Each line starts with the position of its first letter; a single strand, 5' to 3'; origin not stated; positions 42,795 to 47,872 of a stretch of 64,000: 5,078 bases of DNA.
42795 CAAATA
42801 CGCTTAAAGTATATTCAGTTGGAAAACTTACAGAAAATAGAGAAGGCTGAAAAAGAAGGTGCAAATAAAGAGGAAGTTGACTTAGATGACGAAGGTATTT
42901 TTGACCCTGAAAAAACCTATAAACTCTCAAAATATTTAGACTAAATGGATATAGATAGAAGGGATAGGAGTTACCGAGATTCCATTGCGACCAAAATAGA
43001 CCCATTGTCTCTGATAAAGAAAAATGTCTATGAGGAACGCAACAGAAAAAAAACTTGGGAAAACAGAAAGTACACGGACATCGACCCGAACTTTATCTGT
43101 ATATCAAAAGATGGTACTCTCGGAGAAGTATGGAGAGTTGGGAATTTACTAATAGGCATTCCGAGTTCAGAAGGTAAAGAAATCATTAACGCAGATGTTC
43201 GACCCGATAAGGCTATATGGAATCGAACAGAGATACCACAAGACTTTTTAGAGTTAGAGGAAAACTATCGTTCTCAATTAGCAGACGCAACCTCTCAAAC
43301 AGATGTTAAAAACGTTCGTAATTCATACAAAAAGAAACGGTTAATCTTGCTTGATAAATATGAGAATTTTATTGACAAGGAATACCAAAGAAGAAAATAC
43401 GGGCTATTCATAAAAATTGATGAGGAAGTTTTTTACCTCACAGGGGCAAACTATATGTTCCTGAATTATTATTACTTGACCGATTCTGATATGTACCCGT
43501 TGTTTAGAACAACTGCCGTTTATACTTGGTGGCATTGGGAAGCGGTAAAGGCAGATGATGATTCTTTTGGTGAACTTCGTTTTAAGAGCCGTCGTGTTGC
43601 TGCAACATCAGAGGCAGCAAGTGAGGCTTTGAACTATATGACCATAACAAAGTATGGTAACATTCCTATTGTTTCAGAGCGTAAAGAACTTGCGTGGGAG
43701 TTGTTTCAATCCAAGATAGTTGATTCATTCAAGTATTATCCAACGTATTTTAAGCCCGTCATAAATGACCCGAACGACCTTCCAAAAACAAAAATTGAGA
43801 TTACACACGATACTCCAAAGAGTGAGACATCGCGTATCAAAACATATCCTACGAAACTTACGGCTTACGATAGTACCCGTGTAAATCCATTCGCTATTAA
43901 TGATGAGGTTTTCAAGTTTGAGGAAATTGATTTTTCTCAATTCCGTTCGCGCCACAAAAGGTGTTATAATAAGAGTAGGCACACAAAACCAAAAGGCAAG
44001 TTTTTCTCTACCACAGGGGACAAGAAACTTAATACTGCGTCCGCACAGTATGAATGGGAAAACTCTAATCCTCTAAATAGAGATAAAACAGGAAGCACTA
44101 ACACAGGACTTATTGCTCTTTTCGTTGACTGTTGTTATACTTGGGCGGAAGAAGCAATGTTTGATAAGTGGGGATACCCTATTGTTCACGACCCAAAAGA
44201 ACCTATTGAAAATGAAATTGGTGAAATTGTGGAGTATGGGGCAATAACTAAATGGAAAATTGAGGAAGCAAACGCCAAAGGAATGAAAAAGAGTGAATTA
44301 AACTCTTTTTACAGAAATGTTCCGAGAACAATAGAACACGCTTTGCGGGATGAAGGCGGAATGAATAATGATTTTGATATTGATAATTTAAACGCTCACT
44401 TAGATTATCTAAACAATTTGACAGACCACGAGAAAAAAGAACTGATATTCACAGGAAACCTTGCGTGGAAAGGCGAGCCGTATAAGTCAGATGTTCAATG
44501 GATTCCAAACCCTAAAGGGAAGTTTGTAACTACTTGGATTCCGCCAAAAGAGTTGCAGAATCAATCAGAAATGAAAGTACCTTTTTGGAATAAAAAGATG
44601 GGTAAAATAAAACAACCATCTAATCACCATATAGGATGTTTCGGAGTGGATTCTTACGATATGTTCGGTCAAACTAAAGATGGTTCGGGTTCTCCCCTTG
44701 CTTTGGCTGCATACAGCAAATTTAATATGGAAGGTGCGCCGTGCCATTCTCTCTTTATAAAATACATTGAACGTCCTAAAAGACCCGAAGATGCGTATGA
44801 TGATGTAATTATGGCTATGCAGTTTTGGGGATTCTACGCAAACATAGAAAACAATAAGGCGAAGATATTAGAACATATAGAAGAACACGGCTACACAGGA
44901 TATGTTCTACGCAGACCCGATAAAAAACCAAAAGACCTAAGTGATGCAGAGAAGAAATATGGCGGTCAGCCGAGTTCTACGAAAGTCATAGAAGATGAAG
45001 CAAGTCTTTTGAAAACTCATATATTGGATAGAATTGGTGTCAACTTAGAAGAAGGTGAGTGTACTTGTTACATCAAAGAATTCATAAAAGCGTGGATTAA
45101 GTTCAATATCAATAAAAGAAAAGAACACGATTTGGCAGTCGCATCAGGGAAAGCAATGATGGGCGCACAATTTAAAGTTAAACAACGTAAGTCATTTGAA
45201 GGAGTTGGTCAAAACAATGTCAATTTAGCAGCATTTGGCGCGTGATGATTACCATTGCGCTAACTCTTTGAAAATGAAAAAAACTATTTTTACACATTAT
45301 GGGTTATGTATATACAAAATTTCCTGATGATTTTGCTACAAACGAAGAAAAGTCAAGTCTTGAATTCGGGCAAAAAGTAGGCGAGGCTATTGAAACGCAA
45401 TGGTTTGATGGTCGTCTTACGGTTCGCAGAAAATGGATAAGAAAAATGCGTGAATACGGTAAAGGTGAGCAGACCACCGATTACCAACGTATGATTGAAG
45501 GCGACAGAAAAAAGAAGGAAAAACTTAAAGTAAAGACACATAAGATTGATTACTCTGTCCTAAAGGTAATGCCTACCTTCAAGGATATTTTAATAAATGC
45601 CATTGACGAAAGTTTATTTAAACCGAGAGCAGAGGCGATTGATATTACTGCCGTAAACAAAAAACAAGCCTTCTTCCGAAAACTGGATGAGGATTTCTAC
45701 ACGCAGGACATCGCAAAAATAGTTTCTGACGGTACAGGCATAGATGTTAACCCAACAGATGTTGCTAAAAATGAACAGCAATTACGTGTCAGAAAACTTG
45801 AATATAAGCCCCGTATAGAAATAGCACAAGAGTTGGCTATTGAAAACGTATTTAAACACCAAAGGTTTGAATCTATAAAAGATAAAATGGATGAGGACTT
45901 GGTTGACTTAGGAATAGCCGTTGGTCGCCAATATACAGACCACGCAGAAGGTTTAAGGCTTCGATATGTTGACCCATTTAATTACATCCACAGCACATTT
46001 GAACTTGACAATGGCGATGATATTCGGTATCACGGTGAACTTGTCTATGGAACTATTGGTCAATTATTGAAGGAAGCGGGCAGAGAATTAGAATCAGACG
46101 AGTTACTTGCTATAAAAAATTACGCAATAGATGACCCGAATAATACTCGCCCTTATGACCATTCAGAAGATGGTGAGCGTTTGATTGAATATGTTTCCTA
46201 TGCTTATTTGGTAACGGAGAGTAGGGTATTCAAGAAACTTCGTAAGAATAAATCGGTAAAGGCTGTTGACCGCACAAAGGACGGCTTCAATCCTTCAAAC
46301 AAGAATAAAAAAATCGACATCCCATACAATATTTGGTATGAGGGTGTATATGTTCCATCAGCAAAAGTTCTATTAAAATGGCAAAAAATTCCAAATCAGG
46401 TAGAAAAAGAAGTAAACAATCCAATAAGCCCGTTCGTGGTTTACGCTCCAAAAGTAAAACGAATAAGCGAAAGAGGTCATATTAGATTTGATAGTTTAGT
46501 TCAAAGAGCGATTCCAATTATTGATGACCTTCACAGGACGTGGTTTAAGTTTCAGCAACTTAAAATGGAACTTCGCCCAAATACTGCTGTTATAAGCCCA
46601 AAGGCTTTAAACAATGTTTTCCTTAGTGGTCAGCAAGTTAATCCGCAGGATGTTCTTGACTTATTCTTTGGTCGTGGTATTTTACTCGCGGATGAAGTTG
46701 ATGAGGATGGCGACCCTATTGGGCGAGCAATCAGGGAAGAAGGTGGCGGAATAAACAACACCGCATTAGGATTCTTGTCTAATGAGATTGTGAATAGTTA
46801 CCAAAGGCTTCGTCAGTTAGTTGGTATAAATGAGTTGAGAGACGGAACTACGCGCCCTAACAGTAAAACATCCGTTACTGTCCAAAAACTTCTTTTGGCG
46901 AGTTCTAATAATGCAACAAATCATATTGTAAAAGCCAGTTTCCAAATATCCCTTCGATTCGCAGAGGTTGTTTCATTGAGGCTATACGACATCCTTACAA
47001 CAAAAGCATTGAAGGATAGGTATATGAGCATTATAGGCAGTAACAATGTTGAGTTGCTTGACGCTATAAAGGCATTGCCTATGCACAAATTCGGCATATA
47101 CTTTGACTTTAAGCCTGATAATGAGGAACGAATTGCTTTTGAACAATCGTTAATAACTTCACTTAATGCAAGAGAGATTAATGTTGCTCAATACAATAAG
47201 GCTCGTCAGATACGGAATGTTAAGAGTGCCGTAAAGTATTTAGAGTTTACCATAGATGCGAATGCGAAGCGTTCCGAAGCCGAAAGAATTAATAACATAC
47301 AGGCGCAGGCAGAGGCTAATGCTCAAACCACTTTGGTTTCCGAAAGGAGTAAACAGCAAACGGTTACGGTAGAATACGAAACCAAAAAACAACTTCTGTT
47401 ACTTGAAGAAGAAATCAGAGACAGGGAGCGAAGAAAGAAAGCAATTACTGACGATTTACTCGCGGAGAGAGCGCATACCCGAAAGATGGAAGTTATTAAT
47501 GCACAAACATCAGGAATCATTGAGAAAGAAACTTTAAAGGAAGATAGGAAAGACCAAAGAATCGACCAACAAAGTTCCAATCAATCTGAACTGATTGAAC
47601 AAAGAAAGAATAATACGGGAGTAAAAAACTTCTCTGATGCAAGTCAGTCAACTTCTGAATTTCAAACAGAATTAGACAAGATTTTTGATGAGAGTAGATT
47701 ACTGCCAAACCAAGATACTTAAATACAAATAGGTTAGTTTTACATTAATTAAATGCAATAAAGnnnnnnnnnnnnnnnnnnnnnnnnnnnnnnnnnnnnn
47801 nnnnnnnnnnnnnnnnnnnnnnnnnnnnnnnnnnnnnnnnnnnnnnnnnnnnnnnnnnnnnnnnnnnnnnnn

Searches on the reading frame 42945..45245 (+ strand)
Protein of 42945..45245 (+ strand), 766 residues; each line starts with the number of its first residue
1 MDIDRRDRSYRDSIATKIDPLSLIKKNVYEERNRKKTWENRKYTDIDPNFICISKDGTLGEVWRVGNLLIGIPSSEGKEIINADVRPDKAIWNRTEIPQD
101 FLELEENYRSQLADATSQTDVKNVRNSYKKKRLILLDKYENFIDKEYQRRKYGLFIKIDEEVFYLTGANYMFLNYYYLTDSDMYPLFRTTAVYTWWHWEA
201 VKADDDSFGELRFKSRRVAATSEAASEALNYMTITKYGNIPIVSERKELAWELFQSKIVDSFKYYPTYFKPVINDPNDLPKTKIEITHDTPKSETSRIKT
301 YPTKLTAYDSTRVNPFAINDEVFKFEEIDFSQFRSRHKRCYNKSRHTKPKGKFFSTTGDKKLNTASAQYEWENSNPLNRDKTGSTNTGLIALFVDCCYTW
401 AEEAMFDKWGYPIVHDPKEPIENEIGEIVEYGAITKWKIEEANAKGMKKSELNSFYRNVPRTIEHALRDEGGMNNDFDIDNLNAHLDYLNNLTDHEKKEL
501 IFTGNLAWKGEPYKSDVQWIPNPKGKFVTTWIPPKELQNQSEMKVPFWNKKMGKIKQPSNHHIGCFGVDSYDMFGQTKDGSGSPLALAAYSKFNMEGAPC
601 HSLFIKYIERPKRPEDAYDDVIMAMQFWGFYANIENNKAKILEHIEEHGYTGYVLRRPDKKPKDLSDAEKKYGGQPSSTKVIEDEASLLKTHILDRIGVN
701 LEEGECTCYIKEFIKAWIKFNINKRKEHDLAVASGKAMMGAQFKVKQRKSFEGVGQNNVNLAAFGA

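Call 5: search_protein_families(library=phrogs, proteins=[window:42945-45245:+])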
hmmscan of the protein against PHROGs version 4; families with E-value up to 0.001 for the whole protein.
window:42945-45245:+ (766 aa): 1 family
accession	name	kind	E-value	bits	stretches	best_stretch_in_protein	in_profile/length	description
phrog_6681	-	head and packaging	3.3e-80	271.4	1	47-745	16-726/758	terminase large subunit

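Call 7: search_dna_similar(query=window:42945-45245:+, collection=phages, mode=protein, max_rows=20)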
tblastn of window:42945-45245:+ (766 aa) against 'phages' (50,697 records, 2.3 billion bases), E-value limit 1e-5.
Records with a match: 88; places in all: 88; records where one place covers at least 80% of the query: 87.
Best place of each record, by identity: <60% 88.
By first word of the organism name: Flavobacterium 68; Cellulophaga 15; Tenacibaculum 2; Caudoviricetes 1; Maribacter 1; Bacteriophage 1.
By host as written in the record: Flavobacterium sp. BAL314 68; Cellulophaga sp. HaHa_2_95 4; Tenacibaculum sp. AHE14PA 2; - 2; Cellulophaga baltica NN016046 2; Cellulophaga baltica #18 2; Cellulophaga baltica #19 2; Cellulophaga baltica #13 2; and 3 more.
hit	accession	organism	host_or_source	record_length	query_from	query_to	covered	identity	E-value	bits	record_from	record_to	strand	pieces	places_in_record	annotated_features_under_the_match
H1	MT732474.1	Tenacibaculum phage Gundel_1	Tenacibaculum sp. AHE14PA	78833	17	766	98%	49.1%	0e+0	703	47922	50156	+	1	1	hypothetical protein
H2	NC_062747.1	Tenacibaculum phage Gundel_1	Tenacibaculum sp. AHE14PA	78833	17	766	98%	49.1%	0e+0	703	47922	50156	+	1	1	terminase large subunit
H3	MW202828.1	Caudoviricetes sp.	Manatee Spring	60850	24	742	94%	28.6%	7e-86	303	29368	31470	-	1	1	terminase large subunit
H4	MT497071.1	Flavobacterium phage vB_FspP_elemoF_6-3D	Flavobacterium sp. BAL314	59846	41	745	92%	27.8%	7e-64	238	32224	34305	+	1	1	hypothetical protein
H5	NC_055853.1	Flavobacterium phage vB_FspP_elemoF_6-3D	Flavobacterium sp. BAL314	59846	41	745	92%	27.8%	7e-64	238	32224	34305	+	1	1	terminase large subunit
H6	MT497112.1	Flavobacterium phage vB_FspP_elemoA_6-5A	Flavobacterium sp. BAL314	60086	41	745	92%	27.8%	7e-64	238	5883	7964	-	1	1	hypothetical protein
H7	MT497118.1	Flavobacterium phage vB_FspP_elemoA_7-9C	Flavobacterium sp. BAL314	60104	41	745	92%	27.8%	7e-64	238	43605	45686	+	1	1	hypothetical protein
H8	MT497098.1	Flavobacterium phage vB_FspP_elemoC_15-9A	Flavobacterium sp. BAL314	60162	41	745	92%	27.8%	7e-64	238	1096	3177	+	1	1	hypothetical protein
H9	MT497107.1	Flavobacterium phage vB_FspP_elemoC_3-9B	Flavobacterium sp. BAL314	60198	41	745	92%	27.8%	7e-64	238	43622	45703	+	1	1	hypothetical protein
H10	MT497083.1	Flavobacterium phage vB_FspP_elemoA_11-9C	Flavobacterium sp. BAL314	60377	41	745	92%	27.8%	7e-64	238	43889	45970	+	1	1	hypothetical protein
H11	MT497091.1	Flavobacterium phage vB_FspP_elemoD_13-5B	Flavobacterium sp. BAL314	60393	41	745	92%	27.8%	7e-64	238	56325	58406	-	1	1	hypothetical protein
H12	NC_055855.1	Flavobacterium phage vB_FspP_elemoD_13-5B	Flavobacterium sp. BAL314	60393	41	745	92%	27.8%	7e-64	238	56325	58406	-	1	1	terminase large subunit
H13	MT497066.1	Flavobacterium phage vB_FspP_elemoC_13-1C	Flavobacterium sp. BAL314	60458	41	745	92%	27.8%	7e-64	238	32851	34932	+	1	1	hypothetical protein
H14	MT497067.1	Flavobacterium phage vB_FspP_elemoC_14-1A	Flavobacterium sp. BAL314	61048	41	745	92%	27.8%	7e-64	238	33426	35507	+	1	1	hypothetical protein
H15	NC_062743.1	Flavobacterium phage vB_FspP_elemoC_14-1A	Flavobacterium sp. BAL314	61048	41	745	92%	27.8%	7e-64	238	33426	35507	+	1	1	terminase large subunit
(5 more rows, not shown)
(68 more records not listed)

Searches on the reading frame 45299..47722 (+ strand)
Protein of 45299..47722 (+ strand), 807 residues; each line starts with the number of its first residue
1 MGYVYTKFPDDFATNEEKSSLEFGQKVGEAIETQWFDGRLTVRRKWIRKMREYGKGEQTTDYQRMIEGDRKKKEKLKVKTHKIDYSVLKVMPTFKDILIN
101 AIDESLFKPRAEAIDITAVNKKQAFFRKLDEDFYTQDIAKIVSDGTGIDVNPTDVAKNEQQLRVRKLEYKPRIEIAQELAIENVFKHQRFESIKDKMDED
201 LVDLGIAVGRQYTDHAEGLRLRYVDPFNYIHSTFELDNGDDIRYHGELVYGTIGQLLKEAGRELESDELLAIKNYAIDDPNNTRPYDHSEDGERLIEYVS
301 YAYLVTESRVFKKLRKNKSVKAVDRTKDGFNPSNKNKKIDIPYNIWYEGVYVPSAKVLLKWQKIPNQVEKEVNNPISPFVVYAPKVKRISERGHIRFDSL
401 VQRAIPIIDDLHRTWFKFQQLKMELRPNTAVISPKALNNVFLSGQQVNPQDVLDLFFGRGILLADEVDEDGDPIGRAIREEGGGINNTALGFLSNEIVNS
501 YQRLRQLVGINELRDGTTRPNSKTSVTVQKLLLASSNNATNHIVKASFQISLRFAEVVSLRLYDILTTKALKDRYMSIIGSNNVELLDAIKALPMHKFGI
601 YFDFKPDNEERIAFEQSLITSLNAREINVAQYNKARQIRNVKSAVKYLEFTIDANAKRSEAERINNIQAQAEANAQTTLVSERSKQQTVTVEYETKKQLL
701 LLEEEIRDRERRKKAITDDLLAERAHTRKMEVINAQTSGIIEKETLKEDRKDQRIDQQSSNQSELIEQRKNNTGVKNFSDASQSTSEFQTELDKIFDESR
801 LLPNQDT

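Call 5: search_protein_families(library=phrogs, proteins=[window:45299-47722:+])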
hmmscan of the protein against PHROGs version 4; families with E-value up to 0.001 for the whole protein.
window:45299-47722:+ (807 aa): 1 family
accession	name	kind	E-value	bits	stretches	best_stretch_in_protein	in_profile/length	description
phrog_6547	-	head and packaging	3.8e-69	234.6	1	6-783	7-824/827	portal protein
